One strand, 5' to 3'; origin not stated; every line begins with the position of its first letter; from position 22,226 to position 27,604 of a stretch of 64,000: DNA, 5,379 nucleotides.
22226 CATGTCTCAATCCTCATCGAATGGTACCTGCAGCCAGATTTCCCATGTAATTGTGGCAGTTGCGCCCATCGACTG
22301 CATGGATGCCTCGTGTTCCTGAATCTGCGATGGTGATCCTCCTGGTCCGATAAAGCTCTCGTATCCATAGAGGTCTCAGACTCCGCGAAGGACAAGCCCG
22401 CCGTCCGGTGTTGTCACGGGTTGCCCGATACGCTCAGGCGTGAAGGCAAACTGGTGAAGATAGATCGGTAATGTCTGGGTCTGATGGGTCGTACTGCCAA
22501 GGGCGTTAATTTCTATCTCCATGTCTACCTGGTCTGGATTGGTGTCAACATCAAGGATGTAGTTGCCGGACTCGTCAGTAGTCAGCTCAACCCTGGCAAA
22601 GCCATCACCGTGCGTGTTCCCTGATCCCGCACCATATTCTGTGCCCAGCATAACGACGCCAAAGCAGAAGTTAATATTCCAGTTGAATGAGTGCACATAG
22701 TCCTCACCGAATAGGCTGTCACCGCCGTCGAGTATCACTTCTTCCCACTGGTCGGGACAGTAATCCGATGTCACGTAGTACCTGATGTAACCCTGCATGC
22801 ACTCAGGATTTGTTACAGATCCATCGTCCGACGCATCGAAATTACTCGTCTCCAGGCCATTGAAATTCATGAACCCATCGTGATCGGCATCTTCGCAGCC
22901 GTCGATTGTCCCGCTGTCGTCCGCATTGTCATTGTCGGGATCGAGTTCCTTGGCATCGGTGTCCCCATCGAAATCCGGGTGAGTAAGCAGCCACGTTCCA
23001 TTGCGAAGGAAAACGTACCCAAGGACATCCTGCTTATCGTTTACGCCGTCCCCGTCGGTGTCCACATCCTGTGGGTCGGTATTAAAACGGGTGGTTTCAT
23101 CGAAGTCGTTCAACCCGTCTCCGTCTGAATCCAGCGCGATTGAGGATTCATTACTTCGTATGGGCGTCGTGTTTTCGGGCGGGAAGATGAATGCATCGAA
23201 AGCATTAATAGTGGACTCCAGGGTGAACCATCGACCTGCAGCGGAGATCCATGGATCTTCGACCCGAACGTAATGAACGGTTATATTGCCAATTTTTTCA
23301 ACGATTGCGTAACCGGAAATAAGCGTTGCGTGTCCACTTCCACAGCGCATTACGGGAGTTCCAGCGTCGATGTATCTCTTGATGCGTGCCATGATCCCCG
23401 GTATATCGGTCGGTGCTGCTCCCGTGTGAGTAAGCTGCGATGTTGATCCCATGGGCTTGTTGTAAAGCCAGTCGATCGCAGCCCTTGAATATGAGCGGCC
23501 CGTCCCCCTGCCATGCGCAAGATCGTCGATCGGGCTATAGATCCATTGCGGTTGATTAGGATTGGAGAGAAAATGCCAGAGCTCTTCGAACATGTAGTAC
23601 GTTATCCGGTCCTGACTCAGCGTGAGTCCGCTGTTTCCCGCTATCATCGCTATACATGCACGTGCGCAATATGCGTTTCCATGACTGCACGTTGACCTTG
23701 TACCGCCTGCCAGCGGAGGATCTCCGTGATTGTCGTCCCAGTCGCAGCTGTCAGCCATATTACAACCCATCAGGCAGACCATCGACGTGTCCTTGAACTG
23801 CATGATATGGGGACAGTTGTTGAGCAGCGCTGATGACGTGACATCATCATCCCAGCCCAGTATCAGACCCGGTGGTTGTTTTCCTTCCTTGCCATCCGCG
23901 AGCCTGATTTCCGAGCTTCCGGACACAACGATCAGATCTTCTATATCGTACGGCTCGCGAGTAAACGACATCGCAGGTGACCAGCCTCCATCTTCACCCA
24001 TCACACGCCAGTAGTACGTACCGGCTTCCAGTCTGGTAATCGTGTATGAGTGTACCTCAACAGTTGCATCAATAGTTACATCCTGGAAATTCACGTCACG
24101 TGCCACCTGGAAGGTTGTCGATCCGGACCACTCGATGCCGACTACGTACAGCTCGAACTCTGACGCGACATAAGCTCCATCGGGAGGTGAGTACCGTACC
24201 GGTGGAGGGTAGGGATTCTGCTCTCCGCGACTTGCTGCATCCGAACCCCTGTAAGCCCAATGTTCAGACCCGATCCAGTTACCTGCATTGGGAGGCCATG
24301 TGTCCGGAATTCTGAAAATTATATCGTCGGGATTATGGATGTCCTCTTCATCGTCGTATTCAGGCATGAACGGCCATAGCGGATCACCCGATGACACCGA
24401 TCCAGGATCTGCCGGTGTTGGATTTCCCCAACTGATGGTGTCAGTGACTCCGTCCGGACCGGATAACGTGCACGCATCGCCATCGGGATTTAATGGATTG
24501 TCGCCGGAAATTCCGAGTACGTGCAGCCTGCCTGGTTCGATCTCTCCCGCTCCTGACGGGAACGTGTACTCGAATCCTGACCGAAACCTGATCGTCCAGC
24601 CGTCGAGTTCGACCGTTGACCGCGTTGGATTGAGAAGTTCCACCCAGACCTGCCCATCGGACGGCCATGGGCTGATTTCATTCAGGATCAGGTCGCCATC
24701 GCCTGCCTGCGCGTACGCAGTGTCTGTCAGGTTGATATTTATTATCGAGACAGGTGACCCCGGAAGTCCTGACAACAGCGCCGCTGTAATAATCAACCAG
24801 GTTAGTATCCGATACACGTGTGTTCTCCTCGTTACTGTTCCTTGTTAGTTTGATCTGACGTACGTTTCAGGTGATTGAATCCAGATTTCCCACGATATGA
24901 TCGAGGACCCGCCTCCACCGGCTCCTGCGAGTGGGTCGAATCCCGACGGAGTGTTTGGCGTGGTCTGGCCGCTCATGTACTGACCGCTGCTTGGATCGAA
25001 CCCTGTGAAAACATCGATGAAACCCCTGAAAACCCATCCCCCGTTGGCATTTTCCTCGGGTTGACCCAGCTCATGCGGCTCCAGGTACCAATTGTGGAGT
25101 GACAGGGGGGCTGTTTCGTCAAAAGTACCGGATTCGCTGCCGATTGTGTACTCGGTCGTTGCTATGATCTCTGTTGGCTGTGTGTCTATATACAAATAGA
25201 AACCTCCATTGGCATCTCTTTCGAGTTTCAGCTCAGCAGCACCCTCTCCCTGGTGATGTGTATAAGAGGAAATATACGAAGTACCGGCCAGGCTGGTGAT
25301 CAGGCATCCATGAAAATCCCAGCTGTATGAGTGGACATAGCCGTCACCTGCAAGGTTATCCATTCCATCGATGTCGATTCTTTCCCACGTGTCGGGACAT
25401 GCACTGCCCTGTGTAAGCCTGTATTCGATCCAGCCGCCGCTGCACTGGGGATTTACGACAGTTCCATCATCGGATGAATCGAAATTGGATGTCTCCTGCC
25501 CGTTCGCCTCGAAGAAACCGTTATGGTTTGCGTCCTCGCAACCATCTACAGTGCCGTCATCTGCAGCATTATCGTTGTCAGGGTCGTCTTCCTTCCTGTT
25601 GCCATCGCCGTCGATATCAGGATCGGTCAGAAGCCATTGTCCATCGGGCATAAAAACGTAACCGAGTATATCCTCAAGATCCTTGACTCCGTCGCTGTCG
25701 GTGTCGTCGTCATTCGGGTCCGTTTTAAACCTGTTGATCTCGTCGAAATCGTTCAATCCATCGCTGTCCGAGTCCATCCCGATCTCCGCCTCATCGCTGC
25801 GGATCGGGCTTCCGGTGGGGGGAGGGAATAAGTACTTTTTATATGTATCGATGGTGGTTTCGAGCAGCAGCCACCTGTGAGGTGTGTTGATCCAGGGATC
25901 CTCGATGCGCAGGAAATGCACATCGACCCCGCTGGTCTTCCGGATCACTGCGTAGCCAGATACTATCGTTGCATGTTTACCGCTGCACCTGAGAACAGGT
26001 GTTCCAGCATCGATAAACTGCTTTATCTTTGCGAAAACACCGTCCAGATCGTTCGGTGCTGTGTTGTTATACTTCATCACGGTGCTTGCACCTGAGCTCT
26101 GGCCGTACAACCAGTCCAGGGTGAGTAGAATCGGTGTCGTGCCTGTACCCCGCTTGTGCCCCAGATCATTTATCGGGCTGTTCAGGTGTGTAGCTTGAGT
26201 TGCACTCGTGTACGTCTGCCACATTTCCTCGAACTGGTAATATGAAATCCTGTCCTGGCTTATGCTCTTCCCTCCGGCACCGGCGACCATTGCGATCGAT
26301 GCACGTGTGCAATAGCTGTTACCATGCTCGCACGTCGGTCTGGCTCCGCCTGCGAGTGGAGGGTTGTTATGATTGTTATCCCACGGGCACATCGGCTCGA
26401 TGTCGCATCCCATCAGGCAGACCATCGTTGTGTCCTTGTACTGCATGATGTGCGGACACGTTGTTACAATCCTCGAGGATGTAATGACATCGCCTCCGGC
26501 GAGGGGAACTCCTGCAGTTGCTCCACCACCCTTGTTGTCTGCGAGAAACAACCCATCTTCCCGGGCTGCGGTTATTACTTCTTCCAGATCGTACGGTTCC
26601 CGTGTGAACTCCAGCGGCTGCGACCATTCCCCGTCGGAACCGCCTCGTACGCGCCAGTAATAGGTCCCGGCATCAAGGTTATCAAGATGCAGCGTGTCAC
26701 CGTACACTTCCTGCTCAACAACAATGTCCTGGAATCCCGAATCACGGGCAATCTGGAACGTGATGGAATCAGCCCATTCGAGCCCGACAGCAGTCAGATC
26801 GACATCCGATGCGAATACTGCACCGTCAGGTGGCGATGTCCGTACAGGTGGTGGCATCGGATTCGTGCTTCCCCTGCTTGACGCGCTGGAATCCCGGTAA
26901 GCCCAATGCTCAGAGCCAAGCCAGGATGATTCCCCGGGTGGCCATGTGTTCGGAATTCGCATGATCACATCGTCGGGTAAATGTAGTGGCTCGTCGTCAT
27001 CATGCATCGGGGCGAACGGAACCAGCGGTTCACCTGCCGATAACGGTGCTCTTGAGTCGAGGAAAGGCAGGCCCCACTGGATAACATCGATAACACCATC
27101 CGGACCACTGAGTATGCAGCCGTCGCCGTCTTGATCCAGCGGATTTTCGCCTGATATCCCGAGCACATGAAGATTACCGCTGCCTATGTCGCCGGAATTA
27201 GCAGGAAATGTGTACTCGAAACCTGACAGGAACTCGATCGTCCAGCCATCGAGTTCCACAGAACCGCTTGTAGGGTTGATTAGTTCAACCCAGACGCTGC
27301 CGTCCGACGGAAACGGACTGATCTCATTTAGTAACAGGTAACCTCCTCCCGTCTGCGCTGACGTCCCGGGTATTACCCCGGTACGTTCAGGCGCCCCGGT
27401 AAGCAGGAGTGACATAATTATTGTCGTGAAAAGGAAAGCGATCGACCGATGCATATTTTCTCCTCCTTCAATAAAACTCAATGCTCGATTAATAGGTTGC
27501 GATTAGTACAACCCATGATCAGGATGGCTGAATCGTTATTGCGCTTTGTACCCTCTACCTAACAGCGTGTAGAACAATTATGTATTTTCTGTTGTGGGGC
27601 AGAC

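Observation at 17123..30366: Tandem array of five diverged secreted LTD + C39-like peptidase-like + Ca-repeat proteins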

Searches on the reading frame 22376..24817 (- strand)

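Call 3: search_protein_families(library=pfam, proteins=[window:22376-24817:-], max_evalue=1)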
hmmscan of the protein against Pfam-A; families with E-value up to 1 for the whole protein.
window:22376-24817:- (813 aa): 4 families
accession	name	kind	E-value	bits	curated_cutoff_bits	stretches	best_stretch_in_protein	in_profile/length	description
PF00932.25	LTD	-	7.9e-12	46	34.3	1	38-130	3-107/109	Lamin Tail Domain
PF18884.5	TSP3_bac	-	0.00037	20.7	25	1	563-584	1-21/22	Bacterial TSP3 repeat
PF16656.11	Pur_ac_phosph_N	-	0.00043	21.2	30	1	247-286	55-92/93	Purple acid Phosphatase, N-terminal domain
PF13529.12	Peptidase_C39_2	-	0.22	12.5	24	0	379-523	11-143/143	Peptidase_C39 like family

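Call 4: search_protein_families(library=ncbifam, proteins=[window:22376-24817:-], max_evalue=1)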
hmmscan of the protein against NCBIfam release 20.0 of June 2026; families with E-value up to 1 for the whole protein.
window:22376-24817:- (813 aa): 1 family
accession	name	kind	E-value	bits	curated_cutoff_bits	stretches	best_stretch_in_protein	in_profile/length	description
NF033765.2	gliding_CglD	equivalog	0.0024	15.7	400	1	556-667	72-183/1124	adventurous gliding motility lipoprotein CglD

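Call 59: search_protein_families(library=padloc, proteins=[window:22376-24817:-], max_evalue=0.01)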
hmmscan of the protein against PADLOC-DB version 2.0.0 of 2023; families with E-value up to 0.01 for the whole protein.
window:22376-24817:- (813 aa): 0 families

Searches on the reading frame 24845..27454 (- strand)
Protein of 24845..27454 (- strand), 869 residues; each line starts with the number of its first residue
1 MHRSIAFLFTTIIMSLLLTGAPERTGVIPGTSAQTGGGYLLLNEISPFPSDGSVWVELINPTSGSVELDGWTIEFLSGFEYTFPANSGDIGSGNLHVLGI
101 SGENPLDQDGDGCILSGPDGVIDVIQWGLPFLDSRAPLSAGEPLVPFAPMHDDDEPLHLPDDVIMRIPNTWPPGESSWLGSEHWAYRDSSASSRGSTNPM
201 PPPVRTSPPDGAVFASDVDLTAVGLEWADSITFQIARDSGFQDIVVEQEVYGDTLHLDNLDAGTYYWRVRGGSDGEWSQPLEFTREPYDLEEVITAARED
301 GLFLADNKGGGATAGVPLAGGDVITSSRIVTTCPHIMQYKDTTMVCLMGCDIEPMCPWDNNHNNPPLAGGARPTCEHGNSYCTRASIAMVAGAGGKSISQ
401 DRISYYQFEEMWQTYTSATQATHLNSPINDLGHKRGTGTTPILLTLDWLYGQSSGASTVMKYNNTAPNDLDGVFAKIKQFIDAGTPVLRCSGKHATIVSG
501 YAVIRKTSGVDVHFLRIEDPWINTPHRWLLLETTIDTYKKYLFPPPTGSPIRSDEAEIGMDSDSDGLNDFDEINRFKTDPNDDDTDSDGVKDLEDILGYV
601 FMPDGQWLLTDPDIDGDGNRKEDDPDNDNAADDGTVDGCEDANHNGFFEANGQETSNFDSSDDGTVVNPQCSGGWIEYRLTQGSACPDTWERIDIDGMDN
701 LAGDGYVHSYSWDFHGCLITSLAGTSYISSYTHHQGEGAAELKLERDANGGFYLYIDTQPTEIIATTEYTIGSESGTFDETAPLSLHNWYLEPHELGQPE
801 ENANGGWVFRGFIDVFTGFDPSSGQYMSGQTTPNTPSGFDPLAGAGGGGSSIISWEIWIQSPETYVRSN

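Call 3: search_protein_families(library=pfam, proteins=[window:24845-27454:-], max_evalue=1)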
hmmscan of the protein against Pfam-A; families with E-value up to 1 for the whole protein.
window:24845-27454:- (869 aa): 2 families
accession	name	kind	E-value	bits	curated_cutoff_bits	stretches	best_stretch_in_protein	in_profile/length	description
PF00932.25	LTD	-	5.3e-08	33.7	34.3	1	36-127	4-107/109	Lamin Tail Domain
PF13529.12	Peptidase_C39_2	-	0.00022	22.2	24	1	376-437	10-79/143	Peptidase_C39 like family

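Call 4: search_protein_families(library=ncbifam, proteins=[window:24845-27454:-], max_evalue=1)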
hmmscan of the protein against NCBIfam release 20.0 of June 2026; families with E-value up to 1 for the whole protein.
window:24845-27454:- (869 aa): 1 family
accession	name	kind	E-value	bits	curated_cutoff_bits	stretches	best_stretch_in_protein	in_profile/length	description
NF033765.2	gliding_CglD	equivalog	0.0017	16.2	400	1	557-665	75-183/1124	adventurous gliding motility lipoprotein CglD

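Call 8: find_homologous_proteins(query=window:24845-27454:-, max_evalue=0.001)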
Query window:24845-27454:- (869 aa): 16 proteins with E <= 0.001 among 8000 candidates.
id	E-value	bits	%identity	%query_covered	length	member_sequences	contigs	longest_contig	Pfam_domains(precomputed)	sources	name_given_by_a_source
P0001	0.0e+0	2055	100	100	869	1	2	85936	PF00932.26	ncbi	-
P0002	6.4e-288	976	52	93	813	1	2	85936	PF00932.26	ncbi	-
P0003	5.3e-237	807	46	99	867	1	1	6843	PF00932.26,PF13529.14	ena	-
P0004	8.9e-212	724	42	99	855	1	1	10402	PF00932.26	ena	-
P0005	1.5e-196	673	41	99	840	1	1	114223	PF00932.26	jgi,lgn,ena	-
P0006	9.3e-185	634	40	99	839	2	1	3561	PF00932.26,PF13529.14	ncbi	-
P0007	1.8e-164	567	38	99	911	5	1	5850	PF00932.26,PF13529.14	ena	-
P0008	3.8e-161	556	38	99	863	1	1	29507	PF00932.26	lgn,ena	-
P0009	1.0e-158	548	38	99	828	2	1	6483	PF00932.26,PF13529.14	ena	-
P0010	1.3e-133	465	36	92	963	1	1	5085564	PF00932.26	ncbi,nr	ncbi:MAG: lamin tail domain-containing protein [Deltaproteobacteria bacterium]|nr:MAG: lamin tail do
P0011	4.9e-128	447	35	95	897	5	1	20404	PF00932.26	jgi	-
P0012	1.1e-123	432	38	78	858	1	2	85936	PF00932.26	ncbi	-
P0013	5.2e-40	155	30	73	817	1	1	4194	PF00932.26,PF13529.14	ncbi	ncbi:MAG: C39 family peptidase [bacterium]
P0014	5.2e-33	132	28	71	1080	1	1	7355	PF00932.26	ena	-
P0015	6.7e-33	132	27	76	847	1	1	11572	PF00932.26,PF13529.14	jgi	jgi:hypothetical protein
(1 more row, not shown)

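Call 10: find_encoding_contigs(protein=P0001, flank=10000, max_places=3)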
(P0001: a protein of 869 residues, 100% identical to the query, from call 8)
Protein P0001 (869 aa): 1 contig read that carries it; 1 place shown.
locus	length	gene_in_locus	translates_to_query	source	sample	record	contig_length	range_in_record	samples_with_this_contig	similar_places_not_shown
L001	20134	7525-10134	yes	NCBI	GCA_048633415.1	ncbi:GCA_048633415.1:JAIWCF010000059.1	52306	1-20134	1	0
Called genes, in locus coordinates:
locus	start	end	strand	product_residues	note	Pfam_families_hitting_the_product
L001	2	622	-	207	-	?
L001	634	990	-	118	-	PF13183:Fer4_8, PF13237:Fer4_10, PF12838:Fer4_7 (faint), PF13187:Fer4_9, PF13534:Fer4_17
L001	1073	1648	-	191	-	PF01558:POR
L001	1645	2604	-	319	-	PF02775:TPP_enzyme_C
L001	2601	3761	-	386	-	PF01855:POR_N, PF02780:Transketolase_C (weak), PF17147:PFOR_II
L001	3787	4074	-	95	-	PF13183:Fer4_8 (faint), PF13187:Fer4_9 (faint), PF14697:Fer4_21 (faint), PF00037:Fer4, PF12837:Fer4_6 (weak), PF13237:Fer4_10 (weak), PF12838:Fer4_7, PF00037:Fer4 (weak), +3 more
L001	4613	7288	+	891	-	PF00932:LTD (faint)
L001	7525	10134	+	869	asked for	PF00932:LTD (weak)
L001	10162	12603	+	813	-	PF00932:LTD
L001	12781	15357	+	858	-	PF00932:LTD (weak)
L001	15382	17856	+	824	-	PF00932:LTD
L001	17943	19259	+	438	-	-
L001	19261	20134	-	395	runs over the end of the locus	-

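Call 27: find_encoding_contigs(protein=P0005, flank=10000, max_places=2)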
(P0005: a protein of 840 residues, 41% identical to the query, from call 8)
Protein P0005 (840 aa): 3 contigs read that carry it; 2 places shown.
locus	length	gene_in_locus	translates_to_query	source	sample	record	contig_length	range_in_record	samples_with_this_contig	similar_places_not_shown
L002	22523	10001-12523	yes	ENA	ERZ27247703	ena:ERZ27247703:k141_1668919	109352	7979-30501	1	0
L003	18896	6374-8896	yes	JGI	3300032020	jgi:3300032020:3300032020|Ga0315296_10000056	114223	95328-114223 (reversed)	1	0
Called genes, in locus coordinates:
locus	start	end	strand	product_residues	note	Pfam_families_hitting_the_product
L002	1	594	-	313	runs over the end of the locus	PF08501:Shikimate_dh_N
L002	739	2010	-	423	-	-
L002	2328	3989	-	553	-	PF00890:FAD_binding_2, PF01134:GIDA (faint), PF01266:DAO (faint), PF03486:HI0933_like (faint), PF07992:Pyr_redox_2 (weak)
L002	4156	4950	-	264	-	PF13237:Fer4_10, PF12838:Fer4_7 (weak), PF13187:Fer4_9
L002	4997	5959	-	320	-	PF02754:CCG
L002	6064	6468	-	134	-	PF13183:Fer4_8, PF13187:Fer4_9 (weak), PF13534:Fer4_17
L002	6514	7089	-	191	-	PF01558:POR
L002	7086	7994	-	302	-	PF02775:TPP_enzyme_C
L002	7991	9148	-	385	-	PF01855:POR_N, PF02780:Transketolase_C (weak), PF17147:PFOR_II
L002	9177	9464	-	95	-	PF13187:Fer4_9 (faint), PF14697:Fer4_21 (faint), PF25160:LdpA_Fe-S-bd (faint), PF12797:Fer4_2 (weak), PF00037:Fer4 (weak), PF13237:Fer4_10 (weak), PF12800:Fer4_4 (faint), PF12838:Fer4_7, +1 more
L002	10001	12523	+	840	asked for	PF00932:LTD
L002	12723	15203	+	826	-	PF00932:LTD (weak)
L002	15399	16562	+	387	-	-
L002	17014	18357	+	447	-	-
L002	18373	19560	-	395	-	PF13692:Glyco_trans_1_4 (weak)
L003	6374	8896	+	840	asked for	PF00932:LTD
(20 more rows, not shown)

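Call 28: find_encoding_contigs(protein=P0010, flank=10000, max_places=2)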
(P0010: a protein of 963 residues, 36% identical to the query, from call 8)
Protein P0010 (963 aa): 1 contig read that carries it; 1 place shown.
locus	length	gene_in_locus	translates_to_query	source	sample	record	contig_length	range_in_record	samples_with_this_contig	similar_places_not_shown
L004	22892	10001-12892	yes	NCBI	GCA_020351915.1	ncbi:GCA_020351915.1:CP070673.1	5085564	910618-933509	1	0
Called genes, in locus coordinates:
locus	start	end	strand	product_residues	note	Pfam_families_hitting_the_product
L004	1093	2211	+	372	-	PF01594:AI-2E_transport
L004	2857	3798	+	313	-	PF01545:Cation_efflux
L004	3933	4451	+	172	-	PF13646:HEAT_2 (faint)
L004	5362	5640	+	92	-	PF22478:DUF6982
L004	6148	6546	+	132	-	PF07238:PilZ (weak)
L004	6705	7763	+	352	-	PF01548:DEDD_Tnp_IS110, PF02371:Transposase_20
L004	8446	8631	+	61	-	-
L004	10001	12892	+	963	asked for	PF00932:LTD (weak)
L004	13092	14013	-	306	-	PF00196:GerE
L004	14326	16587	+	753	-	PF04879:Molybdop_Fe4S4, PF00384:Molybdopterin, PF01568:Molydop_binding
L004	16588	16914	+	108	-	PF12797:Fer4_2 (weak), PF13247:Fer4_11 (weak)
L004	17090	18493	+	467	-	PF07690:MFS_1, PF06779:MFS_4 (weak), PF07690:MFS_1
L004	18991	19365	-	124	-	PF18894:PhageMetallopep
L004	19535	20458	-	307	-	PF03781:FGE-sulfatase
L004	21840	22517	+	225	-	PF00702:Hydrolase, PF12710:HAD, PF13419:HAD_2, PF13242:Hydrolase_like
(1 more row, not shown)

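Call 59: search_protein_families(library=padloc, proteins=[window:24845-27454:-], max_evalue=0.01)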
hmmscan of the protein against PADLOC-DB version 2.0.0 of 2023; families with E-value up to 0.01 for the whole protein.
window:24845-27454:- (869 aa): 0 families
